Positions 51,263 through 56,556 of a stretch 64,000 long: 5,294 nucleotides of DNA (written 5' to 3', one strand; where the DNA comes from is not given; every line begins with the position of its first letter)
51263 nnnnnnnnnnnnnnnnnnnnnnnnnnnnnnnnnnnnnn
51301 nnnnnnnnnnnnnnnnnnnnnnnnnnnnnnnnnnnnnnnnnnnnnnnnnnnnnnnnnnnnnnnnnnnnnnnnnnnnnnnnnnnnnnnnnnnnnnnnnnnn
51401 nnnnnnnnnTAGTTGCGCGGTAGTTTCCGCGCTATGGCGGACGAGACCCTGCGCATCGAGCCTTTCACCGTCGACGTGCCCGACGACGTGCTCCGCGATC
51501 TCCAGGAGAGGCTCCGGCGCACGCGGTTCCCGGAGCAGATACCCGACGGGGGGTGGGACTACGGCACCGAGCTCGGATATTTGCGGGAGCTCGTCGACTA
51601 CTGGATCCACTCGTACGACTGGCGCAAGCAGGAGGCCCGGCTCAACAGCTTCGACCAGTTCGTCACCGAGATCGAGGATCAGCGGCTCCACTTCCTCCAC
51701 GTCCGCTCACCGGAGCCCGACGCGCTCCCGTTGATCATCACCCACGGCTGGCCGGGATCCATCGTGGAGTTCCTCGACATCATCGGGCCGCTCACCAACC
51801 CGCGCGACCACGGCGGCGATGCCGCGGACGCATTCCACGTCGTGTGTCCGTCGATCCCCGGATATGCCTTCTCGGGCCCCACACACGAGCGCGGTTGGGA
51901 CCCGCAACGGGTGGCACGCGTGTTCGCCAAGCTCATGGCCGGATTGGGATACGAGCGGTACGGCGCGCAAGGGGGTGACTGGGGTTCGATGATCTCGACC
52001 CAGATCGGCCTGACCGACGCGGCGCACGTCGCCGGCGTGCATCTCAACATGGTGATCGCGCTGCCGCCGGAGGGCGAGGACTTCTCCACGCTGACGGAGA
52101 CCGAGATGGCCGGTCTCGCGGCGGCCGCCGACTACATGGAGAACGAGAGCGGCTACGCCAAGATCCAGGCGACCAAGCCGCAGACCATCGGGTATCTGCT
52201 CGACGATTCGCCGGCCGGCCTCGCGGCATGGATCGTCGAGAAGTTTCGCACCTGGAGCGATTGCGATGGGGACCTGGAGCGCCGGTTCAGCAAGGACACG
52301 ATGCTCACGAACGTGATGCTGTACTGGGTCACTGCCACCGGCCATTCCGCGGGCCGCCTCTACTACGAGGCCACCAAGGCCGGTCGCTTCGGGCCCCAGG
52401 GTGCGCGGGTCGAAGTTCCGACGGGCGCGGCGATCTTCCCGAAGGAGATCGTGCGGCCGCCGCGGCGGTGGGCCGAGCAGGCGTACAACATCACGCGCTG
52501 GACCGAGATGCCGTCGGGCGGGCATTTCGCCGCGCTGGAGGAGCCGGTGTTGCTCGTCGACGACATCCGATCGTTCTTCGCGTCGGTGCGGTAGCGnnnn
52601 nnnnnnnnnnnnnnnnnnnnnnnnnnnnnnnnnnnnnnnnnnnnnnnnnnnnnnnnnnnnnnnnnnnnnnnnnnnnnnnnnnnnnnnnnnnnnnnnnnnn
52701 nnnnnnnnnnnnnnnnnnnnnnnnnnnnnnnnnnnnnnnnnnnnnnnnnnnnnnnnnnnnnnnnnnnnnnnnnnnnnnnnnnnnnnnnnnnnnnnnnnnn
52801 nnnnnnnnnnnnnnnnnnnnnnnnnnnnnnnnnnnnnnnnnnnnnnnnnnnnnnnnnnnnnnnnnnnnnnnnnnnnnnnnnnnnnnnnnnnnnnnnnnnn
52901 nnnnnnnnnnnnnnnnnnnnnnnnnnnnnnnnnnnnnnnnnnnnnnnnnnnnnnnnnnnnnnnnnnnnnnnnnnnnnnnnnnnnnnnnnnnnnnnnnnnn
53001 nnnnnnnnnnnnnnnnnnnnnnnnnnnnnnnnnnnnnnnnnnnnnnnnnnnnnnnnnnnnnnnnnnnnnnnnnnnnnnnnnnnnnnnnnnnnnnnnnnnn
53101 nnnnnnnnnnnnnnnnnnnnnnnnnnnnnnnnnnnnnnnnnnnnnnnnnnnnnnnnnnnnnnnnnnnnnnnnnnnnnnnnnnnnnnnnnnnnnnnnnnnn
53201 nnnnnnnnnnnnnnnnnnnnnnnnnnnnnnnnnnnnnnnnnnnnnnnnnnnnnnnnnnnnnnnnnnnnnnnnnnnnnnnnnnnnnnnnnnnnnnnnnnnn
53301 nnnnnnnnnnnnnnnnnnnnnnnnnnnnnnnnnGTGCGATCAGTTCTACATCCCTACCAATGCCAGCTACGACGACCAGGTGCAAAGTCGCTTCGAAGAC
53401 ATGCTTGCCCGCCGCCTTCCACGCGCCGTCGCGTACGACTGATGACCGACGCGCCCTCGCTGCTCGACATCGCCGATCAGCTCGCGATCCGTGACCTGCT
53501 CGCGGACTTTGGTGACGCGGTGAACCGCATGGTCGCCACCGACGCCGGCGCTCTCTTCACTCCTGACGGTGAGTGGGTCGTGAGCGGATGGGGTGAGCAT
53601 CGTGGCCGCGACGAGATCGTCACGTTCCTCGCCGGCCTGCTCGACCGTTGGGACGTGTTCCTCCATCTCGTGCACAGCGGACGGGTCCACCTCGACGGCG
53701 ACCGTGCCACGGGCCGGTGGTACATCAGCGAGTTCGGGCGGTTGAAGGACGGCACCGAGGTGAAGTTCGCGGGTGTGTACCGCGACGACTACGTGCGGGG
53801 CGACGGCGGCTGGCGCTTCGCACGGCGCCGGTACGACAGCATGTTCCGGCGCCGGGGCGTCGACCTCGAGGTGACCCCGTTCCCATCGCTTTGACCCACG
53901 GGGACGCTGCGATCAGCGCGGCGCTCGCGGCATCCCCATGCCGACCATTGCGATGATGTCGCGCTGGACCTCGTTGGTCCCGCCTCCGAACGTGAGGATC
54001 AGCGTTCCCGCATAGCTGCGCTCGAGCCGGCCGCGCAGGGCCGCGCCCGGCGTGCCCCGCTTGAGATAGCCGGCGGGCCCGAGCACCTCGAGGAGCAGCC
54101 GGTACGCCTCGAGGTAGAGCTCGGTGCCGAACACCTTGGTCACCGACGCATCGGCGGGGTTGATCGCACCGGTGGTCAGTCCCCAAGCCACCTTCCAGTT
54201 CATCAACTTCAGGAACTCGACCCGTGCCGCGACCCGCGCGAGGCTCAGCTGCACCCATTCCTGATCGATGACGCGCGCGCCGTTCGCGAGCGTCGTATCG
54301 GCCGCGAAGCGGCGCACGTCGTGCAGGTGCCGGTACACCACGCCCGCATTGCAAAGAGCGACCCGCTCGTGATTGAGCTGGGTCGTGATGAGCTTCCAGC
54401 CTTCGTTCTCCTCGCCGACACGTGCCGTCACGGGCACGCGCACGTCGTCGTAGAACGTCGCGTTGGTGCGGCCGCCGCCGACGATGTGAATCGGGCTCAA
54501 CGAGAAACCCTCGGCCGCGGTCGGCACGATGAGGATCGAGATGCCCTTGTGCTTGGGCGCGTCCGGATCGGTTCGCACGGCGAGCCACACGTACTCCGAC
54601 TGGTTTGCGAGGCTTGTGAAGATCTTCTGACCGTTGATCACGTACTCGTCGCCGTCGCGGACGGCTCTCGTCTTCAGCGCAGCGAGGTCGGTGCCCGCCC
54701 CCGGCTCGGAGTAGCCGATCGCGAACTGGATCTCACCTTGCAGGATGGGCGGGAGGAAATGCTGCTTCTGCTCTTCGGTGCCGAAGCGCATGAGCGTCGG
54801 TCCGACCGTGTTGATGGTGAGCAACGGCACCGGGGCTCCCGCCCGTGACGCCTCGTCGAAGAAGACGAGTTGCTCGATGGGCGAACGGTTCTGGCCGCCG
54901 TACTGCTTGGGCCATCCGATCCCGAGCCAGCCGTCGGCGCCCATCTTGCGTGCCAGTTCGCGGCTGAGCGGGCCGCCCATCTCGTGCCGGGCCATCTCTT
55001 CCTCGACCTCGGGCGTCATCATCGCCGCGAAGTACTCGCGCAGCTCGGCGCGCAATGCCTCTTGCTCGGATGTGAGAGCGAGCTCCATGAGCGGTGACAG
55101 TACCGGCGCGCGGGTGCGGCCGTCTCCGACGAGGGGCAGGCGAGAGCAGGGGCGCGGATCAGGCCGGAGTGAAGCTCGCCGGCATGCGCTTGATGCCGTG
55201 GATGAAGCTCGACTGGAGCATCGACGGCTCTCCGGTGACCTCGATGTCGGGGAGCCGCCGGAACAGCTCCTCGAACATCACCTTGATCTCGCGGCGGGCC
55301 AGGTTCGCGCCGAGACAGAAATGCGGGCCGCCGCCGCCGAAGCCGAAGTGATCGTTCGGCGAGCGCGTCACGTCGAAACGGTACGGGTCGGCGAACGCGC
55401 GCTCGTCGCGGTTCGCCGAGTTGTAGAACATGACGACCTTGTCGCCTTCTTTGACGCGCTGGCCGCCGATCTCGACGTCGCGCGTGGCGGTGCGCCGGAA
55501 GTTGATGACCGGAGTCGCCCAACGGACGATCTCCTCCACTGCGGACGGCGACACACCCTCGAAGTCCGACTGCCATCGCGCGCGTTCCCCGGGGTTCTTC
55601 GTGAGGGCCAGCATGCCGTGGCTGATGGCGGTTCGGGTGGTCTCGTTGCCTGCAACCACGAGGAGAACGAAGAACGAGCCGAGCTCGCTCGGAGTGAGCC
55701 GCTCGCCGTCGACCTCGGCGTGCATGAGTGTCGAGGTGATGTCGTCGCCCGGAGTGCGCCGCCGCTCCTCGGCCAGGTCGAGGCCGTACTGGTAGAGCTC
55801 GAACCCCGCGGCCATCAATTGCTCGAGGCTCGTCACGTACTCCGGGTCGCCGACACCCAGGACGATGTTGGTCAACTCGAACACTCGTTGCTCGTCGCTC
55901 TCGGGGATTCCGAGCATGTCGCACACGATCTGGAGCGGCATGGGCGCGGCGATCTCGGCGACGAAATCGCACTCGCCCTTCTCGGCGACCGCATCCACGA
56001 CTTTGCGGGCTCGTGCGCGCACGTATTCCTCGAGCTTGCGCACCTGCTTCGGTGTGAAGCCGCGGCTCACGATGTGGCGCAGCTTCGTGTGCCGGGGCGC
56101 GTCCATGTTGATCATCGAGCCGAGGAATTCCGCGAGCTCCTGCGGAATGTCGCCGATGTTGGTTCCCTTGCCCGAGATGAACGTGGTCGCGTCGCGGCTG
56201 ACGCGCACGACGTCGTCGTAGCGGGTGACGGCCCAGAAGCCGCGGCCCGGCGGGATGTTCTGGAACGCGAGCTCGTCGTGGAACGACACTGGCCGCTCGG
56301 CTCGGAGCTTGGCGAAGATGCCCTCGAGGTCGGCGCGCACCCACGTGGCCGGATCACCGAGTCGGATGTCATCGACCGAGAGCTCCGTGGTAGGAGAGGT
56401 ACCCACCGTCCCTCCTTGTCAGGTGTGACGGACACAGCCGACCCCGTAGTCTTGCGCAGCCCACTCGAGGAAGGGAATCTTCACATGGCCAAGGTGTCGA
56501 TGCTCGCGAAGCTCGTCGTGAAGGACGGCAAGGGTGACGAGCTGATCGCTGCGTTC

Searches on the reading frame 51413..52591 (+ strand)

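Call 36: search_protein_families(library=pfam, proteins=[window:51413-52591:+], max_evalue=0.00001)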
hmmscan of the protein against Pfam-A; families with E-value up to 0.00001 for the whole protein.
window:51413-52591:+ (393 aa): 2 families
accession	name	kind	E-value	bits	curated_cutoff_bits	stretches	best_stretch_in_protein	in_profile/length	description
PF06441.18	EHN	-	1.5e-40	138.2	22.8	1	15-120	1-107/107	Epoxide hydrolase N terminus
PF00561.26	Abhydrolase_1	-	2.6e-11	44.1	25.8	1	106-218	2-106/245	alpha/beta hydrolase fold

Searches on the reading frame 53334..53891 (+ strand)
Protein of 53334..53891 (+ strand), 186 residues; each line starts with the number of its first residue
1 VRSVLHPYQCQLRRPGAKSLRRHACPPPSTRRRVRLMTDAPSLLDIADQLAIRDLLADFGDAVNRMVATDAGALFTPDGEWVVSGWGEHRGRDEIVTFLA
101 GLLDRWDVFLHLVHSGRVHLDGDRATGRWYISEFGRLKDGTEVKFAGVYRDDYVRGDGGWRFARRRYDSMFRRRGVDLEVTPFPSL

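Call 36: search_protein_families(library=pfam, proteins=[window:53334-53891:+], max_evalue=0.00001)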
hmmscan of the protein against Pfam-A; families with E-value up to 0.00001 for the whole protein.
window:53334-53891:+ (186 aa): 3 families
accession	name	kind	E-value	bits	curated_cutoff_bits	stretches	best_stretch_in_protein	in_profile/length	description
PF13577.12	SnoaL_4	-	2.1e-28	99.3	24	1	46-166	3-126/126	SnoaL-like domain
PF12680.13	SnoaL_2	-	3.5e-07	31.2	27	1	59-148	4-89/102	SnoaL-like domain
PF14534.12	DUF4440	-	8.6e-06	26.6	25.2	0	52-161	1-106/107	Domain of unknown function (DUF4440)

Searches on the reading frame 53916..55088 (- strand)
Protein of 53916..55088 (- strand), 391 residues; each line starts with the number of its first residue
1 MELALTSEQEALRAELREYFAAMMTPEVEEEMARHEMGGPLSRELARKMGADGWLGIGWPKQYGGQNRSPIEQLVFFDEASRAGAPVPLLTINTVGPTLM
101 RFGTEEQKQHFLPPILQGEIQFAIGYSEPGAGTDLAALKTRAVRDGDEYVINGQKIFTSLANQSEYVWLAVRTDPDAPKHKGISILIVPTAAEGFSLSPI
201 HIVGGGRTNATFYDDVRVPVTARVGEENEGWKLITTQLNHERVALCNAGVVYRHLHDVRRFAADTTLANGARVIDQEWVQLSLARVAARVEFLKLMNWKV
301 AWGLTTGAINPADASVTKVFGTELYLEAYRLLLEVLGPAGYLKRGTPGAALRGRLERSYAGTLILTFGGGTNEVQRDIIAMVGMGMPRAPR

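Call 37: search_protein_families(library=pfam, proteins=[window:53916-55088:-], max_evalue=0.00001)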
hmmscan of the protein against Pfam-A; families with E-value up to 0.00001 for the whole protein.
window:53916-55088:- (391 aa): 3 families
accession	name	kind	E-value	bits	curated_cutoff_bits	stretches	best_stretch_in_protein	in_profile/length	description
PF00441.29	Acyl-CoA_dh_1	-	1.8e-32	113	22.4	1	228-382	1-148/150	Acyl-CoA dehydrogenase, C-terminal domain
PF02771.21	Acyl-CoA_dh_N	-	7.7e-26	91.1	22.9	1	6-119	1-113/113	Acyl-CoA dehydrogenase, N-terminal domain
PF02770.24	Acyl-CoA_dh_M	-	1.7e-18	67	33.3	1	123-205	1-83/97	Acyl-CoA dehydrogenase, middle domain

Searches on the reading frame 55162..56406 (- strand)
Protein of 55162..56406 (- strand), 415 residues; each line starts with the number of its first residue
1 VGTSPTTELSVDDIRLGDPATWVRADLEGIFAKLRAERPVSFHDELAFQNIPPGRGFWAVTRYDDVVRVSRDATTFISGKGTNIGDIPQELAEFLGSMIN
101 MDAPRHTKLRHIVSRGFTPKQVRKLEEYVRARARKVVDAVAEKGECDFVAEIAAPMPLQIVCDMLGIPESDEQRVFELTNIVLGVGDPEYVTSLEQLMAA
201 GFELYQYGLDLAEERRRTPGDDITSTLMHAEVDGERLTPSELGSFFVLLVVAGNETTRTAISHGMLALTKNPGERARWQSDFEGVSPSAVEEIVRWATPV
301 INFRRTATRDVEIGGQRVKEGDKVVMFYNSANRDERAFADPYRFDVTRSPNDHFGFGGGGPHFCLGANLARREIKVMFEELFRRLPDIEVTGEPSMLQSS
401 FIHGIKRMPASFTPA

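Call 37: search_protein_families(library=pfam, proteins=[window:55162-56406:-], max_evalue=0.00001)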
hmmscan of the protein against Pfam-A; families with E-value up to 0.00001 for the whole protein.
window:55162-56406:- (415 aa): 1 family
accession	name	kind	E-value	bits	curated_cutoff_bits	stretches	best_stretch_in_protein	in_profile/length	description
PF00067.27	p450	-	5e-24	85.3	22.8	1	96-384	85-431/462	Cytochrome P450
